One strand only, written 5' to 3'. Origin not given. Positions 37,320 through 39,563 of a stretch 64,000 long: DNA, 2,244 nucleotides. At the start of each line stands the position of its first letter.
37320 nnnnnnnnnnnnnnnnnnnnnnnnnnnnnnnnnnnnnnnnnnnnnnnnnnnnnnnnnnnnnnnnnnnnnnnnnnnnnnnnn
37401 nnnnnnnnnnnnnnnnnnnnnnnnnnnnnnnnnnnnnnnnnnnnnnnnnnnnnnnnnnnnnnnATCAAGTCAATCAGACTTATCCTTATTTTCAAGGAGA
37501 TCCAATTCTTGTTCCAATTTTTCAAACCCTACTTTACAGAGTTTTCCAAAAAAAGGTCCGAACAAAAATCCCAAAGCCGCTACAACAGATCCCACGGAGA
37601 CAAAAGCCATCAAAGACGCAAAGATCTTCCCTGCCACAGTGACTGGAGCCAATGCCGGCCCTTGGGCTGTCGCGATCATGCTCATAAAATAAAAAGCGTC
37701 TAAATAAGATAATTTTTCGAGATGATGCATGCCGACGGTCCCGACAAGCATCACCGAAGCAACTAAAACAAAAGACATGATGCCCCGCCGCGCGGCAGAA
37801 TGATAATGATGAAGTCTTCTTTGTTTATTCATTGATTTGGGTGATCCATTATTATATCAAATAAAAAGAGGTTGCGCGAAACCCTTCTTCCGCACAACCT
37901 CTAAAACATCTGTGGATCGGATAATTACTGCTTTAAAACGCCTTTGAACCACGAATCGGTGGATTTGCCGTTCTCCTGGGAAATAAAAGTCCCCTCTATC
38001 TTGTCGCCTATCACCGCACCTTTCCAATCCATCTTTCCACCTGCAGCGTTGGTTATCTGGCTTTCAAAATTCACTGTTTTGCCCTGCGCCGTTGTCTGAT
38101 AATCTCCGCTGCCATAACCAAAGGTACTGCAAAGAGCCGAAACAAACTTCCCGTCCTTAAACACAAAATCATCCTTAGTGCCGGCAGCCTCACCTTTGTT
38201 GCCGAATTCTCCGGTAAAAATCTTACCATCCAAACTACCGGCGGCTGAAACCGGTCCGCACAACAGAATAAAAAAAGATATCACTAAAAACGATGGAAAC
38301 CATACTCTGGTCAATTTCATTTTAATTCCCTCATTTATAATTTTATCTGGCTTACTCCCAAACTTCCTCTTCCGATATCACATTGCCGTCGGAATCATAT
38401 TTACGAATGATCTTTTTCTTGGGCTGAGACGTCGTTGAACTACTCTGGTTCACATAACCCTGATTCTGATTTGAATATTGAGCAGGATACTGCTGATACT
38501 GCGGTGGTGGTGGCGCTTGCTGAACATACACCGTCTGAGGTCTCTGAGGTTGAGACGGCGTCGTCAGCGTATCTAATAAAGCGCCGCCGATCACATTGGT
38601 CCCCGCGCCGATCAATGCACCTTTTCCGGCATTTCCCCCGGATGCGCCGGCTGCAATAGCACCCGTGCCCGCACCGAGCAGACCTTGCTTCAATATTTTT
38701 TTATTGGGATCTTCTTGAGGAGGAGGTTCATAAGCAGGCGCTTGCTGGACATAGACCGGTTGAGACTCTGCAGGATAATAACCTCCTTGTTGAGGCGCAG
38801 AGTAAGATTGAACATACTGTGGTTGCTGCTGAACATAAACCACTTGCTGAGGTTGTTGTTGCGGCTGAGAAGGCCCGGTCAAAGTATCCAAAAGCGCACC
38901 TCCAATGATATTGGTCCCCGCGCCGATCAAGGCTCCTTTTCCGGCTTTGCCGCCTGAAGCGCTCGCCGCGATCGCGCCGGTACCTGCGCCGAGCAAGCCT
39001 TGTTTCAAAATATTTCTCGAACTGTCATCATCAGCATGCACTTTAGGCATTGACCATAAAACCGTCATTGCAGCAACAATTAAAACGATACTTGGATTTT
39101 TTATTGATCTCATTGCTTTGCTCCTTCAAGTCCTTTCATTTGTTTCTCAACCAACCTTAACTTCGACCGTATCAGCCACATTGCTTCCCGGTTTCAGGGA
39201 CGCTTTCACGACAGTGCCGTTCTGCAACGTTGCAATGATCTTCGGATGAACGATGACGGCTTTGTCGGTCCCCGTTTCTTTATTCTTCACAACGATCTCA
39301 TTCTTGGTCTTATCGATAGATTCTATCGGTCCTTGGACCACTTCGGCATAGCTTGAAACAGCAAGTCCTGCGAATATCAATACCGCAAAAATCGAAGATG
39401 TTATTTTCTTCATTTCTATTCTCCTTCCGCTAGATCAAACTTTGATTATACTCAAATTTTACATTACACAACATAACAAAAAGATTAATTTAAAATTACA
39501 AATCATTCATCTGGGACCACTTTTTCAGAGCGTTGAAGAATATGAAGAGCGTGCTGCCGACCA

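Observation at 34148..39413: Island of seven small secreted or membrane proteins wrapped around an OmpR-type two-component system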

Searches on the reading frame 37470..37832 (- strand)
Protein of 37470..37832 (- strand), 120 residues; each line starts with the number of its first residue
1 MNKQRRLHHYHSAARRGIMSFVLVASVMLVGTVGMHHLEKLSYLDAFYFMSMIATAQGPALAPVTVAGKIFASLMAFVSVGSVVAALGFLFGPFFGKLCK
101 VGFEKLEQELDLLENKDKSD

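Call 3: search_protein_families(library=pfam, proteins=[window:37470-37832:-], max_evalue=1)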
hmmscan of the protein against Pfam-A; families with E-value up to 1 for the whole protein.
window:37470-37832:- (120 aa): 2 families
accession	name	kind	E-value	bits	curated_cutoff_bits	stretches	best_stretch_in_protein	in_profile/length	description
PF07885.22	Ion_trans_2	-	8.8e-05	22.8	22.5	1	25-90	4-73/79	Ion channel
PF08566.15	Pam17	-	0.036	14.4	25.4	0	74-99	71-96/165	Mitochondrial import protein Pam17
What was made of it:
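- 37470..37832 (-): chan120: 2-TM pore-only cation-channel homologue (NaK/MthK-like) with the motif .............. It is inserted here relative to the sister genome. Pfam Ion_trans_2 22.8 bits against a 22.5 cutoff (call 3).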

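Call 4: search_protein_families(library=ncbifam, proteins=[window:37470-37832:-], max_evalue=1)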
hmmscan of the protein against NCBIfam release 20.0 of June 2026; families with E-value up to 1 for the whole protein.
window:37470-37832:- (120 aa): 0 families

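Call 16: find_homologous_proteins(query=window:37470-37832:-, max_evalue=0.001)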
Query window:37470-37832:- (120 aa): 528 proteins with E <= 0.001 among 543 candidates; the best 120 are listed.
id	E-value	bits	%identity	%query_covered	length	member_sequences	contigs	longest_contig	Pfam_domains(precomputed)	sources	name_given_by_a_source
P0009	3.9e-57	209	100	85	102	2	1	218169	-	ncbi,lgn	-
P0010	1.8e-49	184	74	98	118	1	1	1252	-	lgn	-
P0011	7.3e-48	179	69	98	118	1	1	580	-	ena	-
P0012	1.9e-47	178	73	98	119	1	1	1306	-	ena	-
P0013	1.2e-46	175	73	93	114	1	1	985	-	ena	-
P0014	1.2e-46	175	76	92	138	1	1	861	-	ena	-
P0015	1.9e-46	175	71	94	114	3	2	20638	-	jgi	-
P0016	2.1e-46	175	72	94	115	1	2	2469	PF07885.23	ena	-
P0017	2.4e-46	174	66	98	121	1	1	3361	-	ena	-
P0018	3.0e-46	174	71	95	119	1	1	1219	-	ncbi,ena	-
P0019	7.3e-46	173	67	92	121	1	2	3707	-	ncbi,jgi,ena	-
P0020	7.9e-46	173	68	98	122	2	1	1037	-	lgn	-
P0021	1.8e-45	172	72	89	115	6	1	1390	-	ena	-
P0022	3.0e-45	171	73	89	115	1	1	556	-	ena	-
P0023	3.7e-45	171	70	93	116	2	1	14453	PF07885.23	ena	-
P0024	7.6e-45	170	70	93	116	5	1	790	PF07885.23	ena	-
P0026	1.1e-44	169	72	89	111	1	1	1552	PF07885.23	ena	-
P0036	8.2e-44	166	67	94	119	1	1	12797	PF07885.23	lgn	-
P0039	1.1e-43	166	69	93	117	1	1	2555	PF07885.23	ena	-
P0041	1.4e-43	166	76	82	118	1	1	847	PF07885.23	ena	-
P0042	1.6e-43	165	70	93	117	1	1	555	PF07885.23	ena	-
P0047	2.7e-43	165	69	94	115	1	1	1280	PF07885.23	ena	-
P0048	2.8e-43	165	65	96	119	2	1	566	PF07885.23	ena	-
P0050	3.8e-43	164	63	97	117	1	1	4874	PF07885.23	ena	-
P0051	4.0e-43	164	72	93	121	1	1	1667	PF07885.23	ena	-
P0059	7.9e-43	163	67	94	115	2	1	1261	PF07885.23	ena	-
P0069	2.6e-42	161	63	96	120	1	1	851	PF07885.23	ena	-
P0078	6.0e-42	160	71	85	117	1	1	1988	PF07885.23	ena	-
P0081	6.9e-42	160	63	96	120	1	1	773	PF07885.23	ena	-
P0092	2.4e-41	158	71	82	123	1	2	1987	PF07885.23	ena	-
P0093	2.5e-41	158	64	94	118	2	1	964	PF07885.23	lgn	-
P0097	3.4e-41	158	67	93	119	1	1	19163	PF07885.23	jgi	jgi:hypothetical protein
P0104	4.2e-41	158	64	92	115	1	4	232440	-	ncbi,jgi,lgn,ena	-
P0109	8.0e-41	157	65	94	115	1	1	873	PF07885.23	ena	-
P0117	1.4e-40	156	68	93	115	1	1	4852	PF07885.23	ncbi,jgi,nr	ncbi:MAG TPA: ion channel [Candidatus Eisenbacteria bacterium]|jgi:hypothetical protein|nr:ion chann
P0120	1.6e-40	156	65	93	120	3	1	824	PF07885.23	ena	-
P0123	2.1e-40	155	66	94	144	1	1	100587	-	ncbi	-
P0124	2.2e-40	155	69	82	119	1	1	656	PF07885.23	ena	-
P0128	4.1e-40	154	63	93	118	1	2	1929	PF07885.23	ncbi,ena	-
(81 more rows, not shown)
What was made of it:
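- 37470..37832 (-): At least 528 homologues at 60-76% identity (call 16).
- Checked: The channel has at least 528 homologues (call 16).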

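Call 17: find_encoding_contigs(protein=P0104, flank=5000, max_places=4)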
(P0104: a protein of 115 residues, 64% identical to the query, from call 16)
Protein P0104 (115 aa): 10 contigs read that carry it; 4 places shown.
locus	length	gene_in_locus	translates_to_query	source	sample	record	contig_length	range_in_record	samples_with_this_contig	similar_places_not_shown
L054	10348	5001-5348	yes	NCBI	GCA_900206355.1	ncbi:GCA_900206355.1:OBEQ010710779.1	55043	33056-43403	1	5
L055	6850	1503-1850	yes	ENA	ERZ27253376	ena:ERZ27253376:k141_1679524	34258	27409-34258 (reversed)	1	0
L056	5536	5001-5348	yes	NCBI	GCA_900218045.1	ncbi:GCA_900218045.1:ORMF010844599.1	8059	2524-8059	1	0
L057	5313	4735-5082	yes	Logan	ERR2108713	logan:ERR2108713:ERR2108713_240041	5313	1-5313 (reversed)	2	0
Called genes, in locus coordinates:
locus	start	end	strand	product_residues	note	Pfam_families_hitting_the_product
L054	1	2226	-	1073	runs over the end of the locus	-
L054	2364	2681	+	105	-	-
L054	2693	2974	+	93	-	-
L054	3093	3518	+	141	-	PF00892:EamA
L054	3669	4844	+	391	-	PF13472:Lipase_GDSL_2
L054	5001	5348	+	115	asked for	-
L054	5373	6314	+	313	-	PF02678:Pirin, PF05726:Pirin_C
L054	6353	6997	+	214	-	PF07617:DUF1579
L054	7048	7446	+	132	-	-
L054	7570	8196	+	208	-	PF06736:TMEM175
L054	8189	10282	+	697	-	-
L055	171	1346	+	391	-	PF13472:Lipase_GDSL_2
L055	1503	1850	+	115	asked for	-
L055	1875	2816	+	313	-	PF02678:Pirin, PF05726:Pirin_C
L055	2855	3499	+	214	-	PF07617:DUF1579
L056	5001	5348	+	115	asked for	-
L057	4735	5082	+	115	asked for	-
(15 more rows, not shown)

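Call 18: find_encoding_contigs(protein=P0123, flank=5000, max_places=3)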
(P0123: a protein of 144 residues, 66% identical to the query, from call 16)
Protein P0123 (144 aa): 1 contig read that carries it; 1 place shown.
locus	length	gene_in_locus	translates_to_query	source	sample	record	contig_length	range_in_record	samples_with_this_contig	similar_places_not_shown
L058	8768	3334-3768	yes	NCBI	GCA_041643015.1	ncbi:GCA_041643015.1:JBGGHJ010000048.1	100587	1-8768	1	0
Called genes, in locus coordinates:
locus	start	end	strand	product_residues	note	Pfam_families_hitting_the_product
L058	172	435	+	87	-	-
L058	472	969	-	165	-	PF04403:PqiA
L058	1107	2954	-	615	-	PF18911:PKD_4, PF00801:PKD, PF13290:CHB_HEX_C_1, PF13287:Fn3_assoc, PF13290:CHB_HEX_C_1, PF13287:Fn3_assoc, PF13290:CHB_HEX_C_1, PF13287:Fn3_assoc, +2 more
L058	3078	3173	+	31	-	-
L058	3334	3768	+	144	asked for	-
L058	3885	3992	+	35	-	-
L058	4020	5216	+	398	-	PF00083:Sugar_tr, PF12832:MFS_1_like, PF07690:MFS_1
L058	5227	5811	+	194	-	-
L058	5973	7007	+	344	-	PF04055:Radical_SAM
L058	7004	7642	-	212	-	PF00694:Aconitase_C, PF27512:LeuD (faint), PF27434:LeuD_C (weak)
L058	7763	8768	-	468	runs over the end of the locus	PF00330:Aconitase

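Call 19: find_encoding_contigs(protein=P0015, flank=5000, max_places=3)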
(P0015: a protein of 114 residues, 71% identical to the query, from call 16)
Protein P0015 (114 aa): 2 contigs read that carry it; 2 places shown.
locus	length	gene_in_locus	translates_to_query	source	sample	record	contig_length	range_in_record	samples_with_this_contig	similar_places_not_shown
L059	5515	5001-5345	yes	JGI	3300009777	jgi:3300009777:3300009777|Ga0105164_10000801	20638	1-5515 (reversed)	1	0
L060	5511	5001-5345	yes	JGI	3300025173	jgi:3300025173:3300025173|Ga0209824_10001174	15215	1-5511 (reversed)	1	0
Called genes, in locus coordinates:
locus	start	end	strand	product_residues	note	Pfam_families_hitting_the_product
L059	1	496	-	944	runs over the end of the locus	PF05170:AsmA (faint), PF05359:DUF748, PF13116:YhdP (faint)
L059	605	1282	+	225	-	PF13384:HTH_23 (faint)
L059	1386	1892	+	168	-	PF00080:Sod_Cu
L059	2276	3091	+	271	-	PF13489:Methyltransf_23, PF13649:Methyltransf_25, PF13847:Methyltransf_31 (weak), PF08241:Methyltransf_11, PF08242:Methyltransf_12 (weak)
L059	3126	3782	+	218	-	-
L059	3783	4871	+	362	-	PF13472:Lipase_GDSL_2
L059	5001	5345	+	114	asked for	-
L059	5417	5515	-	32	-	?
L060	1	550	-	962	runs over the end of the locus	PF05170:AsmA (faint), PF05359:DUF748, PF13116:YhdP (faint)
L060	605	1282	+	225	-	PF13384:HTH_23 (faint)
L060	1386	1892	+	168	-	PF00080:Sod_Cu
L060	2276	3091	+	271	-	PF13489:Methyltransf_23, PF13649:Methyltransf_25, PF13847:Methyltransf_31 (weak), PF08241:Methyltransf_11, PF08242:Methyltransf_12 (weak)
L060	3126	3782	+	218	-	-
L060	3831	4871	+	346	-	PF13472:Lipase_GDSL_2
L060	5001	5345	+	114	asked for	-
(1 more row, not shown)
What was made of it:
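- Channel homologues elsewhere lie in unrelated contexts (calls 17-19).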

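Call 49: search_solved_structures(query=A1, max_evalue=1, show_alignments=2)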
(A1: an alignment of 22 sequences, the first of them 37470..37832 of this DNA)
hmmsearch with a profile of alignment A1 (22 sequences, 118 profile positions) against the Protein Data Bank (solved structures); distinct sequences matched with E-value up to 1: 68 (the best 60 are shown).
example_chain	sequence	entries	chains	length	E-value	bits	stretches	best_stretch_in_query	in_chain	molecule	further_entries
7oq1_A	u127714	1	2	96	2.7e-08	37.1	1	19-82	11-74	Potassium channel protein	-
7pa0_A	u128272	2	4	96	5.3e-08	36.2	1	19-82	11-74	Potassium channel protein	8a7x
7oph_A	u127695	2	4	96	6.4e-08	36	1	19-82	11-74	Potassium channel protein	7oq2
7oor_A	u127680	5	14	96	7.3e-08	35.8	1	19-82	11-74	Potassium channel protein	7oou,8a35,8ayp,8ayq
4zbm_A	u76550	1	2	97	1e-07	35.3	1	19-82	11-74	Potassium channel protein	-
3k06_A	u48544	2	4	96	2.2e-07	34.2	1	19-82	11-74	Potassium channel protein NaK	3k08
3k03_A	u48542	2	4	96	2.6e-07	34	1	19-82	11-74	Potassium channel protein NaK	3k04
3k0d_A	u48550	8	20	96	2.7e-07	33.9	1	19-82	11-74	Potassium channel protein NaK | Potassium channel protein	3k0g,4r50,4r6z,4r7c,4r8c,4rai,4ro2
6fiz_A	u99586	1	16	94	3e-07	33.8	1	19-82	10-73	Potassium channel protein,Cyclic nucleotide-gated olfactory channel,Potassium channel prot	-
2q67_A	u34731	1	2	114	5.9e-07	32.9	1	14-82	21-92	Potassium channel protein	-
2q68_A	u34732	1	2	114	6.5e-07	32.7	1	14-82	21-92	Potassium channel protein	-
2ahy_A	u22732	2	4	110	6.7e-07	32.7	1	14-82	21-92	Potassium channel protein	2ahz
2q69_A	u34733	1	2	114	6.8e-07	32.6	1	14-82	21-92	Potassium channel protein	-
2q6a_A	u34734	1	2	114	7.9e-07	32.4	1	14-82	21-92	Potassium channel protein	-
3e83_A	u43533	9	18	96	1.2e-06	31.9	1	19-82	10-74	Potassium channel protein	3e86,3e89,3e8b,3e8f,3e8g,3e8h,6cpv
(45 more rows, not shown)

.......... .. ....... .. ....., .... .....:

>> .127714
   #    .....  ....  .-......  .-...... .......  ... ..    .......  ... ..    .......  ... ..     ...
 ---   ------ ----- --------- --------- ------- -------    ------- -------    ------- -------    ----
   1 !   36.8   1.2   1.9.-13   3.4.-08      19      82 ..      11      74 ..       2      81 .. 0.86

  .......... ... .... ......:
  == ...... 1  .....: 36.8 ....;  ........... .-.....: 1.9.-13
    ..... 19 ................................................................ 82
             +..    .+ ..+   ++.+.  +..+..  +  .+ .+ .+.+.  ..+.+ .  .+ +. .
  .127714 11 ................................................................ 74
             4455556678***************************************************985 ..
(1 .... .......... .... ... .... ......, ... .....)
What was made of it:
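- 37470..37832 (-): Profile hit to NaK, E 2.7e-8 (call 49).
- On Ion_trans_2 (PF07885) / K+-channel pore superfamily: The family profile aligns with the NaK and MthK pores, E 2.7e-8 (call 49).
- Closest known: NaK / MthK-pore family of 2-TM tetrameric cation channels. Same: The chan120 family profile aligns along the whole pore module (TM1, pore helix, filter, TM2) with NaK at E 2.7e-8 (call 49).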

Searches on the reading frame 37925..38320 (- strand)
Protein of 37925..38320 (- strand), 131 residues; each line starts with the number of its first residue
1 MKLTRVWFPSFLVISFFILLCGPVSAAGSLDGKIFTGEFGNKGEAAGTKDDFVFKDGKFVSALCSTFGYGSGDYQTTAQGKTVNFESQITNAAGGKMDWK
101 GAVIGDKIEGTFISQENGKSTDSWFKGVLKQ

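Call 3: search_protein_families(library=pfam, proteins=[window:37925-38320:-], max_evalue=1)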
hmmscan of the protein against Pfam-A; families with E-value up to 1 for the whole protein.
window:37925-38320:- (131 aa): 0 families

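Call 4: search_protein_families(library=ncbifam, proteins=[window:37925-38320:-], max_evalue=1)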
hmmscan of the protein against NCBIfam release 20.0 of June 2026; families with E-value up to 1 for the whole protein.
window:37925-38320:- (131 aa): 0 families

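Call 30: find_homologous_proteins(query=window:37925-38320:-, max_evalue=0.001)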
Query window:37925-38320:- (131 aa): 1 proteins with E <= 0.001 among 19 candidates.
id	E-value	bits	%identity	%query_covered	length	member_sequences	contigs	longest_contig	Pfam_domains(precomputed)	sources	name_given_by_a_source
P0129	6.9e-81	287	100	100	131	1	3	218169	-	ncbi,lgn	-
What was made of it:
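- Tried and rejected: It found only the protein itself (call 30).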

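Call 40: search_protein_representatives(protein=window:37925-38320:-)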
Query: 131 residues. Proteins with E-value up to 0.001 (for the whole library): 689; up to 1e-10: 224; up to 1e-30: 2. The best 150 are listed.
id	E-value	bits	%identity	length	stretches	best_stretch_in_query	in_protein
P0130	3.3e-31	124.6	34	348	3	27-130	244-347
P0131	5.3e-31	123.9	51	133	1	6-131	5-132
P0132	2.0e-28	115.5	49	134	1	20-131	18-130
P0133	1.0e-27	113.3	47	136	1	5-130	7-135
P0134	1.6e-27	112.6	33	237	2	18-127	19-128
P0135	4.9e-25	104.6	50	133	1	17-129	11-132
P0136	9.1e-25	103.7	33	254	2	29-127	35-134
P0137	2.0e-24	102.6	37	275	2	22-112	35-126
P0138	3.5e-23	98.6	46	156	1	23-130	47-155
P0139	2.3e-22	95.9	43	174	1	25-130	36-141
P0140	1.2e-21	93.6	46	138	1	20-130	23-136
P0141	1.8e-21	93.1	47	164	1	11-128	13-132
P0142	1.8e-21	93.0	30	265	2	24-119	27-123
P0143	9.1e-21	90.8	43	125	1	16-129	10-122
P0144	1.1e-20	90.6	39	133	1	11-130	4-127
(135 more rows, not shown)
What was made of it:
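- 37925..38320 (-): sec131: secreted 8-stranded β-barrel protein. It is inserted here relative to the sister genome and is probably co-transcribed from P1. 689 homologues (call 40).
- Checked: sec131 has 689 homologues (call 40).
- Tried and rejected: The exhaustive search was needed to find the family (call 40).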

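Call 48: search_protein_families(library=pfam, alignment_id=A5, max_evalue=0.1)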
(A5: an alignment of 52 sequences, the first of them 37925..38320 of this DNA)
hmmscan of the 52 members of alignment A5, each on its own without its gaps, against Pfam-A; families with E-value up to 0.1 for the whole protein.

A. member 1, window:37925-38320:- (131 aa): 0 families

B. families by the number of members that match (of 52 scanned): 11 families
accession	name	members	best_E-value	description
PF20098.4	DUF6488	1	0.0062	Family of unknown function (DUF6488)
PF02246.21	B1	1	0.038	Protein L b1 domain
PF25354.1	Ig_NUP210_16th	1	0.041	NUP210-like, Ig-like domain 16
PF00428.24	Ribosomal_60s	1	0.055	60s Acidic ribosomal protein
PF15534.11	Ntox35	1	0.058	Bacterial toxin 35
PF17976.7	zf-RING_12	1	0.06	RING/Ubox like zinc-binding domain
PF21827.1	New_glue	1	0.063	New glue protein family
PF22648.2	SET7_N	1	0.065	Histone H3 K4-specific methyltransferase SET7 N-terminal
PF00644.27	PARP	1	0.066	Poly(ADP-ribose) polymerase catalytic domain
PF00277.23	SAA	1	0.067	Serum amyloid A protein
PF16383.10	DUF4992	1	0.088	Domain of unknown function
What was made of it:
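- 37925..38320 (-): No Pfam family (call 48).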

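Call 54: predict_structure(alignment_id=A5)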
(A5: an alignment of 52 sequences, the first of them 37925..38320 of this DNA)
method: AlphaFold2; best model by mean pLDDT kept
length: 131 residues; sequences in the alignment: 52
mean_pLDDT: 90.0   pTM: 0.78
mean pLDDT of the five models: 90.0, 89.9, 89.2, 88.7, 88.7
residues with pLDDT >= 90: 102; 70-90: 4; 50-70: 23; < 50: 2
segments of 3 or more residues with pLDDT < 50: none
pLDDT, mean of each block of 10 residues (from residue 1): 55 63 74 98 98 98 98 97 98 98 98 98 98 82
secondary structure, 60 per line:
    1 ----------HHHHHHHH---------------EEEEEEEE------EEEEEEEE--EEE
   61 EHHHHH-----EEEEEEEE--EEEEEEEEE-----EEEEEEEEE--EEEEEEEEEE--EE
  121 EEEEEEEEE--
elements in order: H11-18 E34-41 E48-55 E58-61 H62-66 E72-79 E82-90 E96-104 E107-116 E119-129

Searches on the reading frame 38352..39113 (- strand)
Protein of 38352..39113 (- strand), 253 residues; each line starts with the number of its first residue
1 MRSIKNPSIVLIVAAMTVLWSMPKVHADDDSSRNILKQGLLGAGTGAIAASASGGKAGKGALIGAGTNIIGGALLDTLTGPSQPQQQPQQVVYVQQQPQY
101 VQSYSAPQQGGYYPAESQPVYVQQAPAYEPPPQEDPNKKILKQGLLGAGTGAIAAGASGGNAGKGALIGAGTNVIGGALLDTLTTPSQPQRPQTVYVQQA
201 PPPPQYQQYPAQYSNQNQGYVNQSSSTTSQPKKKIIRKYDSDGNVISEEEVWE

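Call 3: search_protein_families(library=pfam, proteins=[window:38352-39113:-], max_evalue=1)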
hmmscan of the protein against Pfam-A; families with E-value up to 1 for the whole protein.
window:38352-39113:- (253 aa): 6 families
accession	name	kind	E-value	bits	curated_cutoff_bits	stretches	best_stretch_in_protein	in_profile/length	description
PF13436.11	Gly-zipper_OmpA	-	0.0001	22.4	27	2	145-179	9-42/44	Glycine-zipper domain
PF20372.3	DUF6667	-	0.0045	17.2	27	1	147-202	173-227/252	Family of unknown function (DUF6667)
PF13441.11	Gly-zipper_YMGG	-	0.018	15.2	28.9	1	142-172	5-34/45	YMGG-like Gly-zipper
PF03576.19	Peptidase_S58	-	0.059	13.3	23.9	0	25-56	128-159/307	Peptidase family S58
PF05818.17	TraT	-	0.22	11.7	31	1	27-76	75-131/214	Enterobacterial TraT complement resistance protein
PF12831.13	FAD_oxidored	-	0.59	9.8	27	0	41-92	5-57/416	FAD dependent oxidoreductase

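Call 4: search_protein_families(library=ncbifam, proteins=[window:38352-39113:-], max_evalue=1)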
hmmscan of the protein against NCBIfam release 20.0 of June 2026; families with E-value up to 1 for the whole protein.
window:38352-39113:- (253 aa): 2 families
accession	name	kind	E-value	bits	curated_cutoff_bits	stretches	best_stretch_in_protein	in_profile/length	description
NF053611.1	YiaD_Gzip_OmpA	equivalog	1e-06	28.6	175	2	12-74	3-66/206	YiaD family glycine zipper/OmpA-like lipoprotein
NF051486.1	E492_microcin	equivalog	0.04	14.5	50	0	137-175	25-61/88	E492 group microcin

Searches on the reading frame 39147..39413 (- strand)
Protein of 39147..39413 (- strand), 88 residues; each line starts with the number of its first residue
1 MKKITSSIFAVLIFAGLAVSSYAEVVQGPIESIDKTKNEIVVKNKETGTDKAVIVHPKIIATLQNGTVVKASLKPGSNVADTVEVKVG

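Call 3: search_protein_families(library=pfam, proteins=[window:39147-39413:-], max_evalue=1)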
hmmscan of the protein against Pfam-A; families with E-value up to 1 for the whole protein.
window:39147-39413:- (88 aa): 0 families

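Call 4: search_protein_families(library=ncbifam, proteins=[window:39147-39413:-], max_evalue=1)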
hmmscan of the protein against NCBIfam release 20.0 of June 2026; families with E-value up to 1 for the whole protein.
window:39147-39413:- (88 aa): 4 families
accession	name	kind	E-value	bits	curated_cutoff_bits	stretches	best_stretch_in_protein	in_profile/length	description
TIGR00760.1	araD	equivalog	0.0024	17.1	389.1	1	25-80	24-77/228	L-ribulose-5-phosphate 4-epimerase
NF040942.2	hypo_ExtJ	equivalog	0.0027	18.1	52.5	1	1-74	1-61/77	selenite/tellurite reduction operon protein ExtJ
NF009002.0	PRK12347.1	subfamily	0.0034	16.6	386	1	15-82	12-80/231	L-ribulose-5-phosphate 4-epimerase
NF009625.0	PRK13145.1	equivalog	0.054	13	369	1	24-85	26-85/235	L-ribulose-5-phosphate 4-epimerase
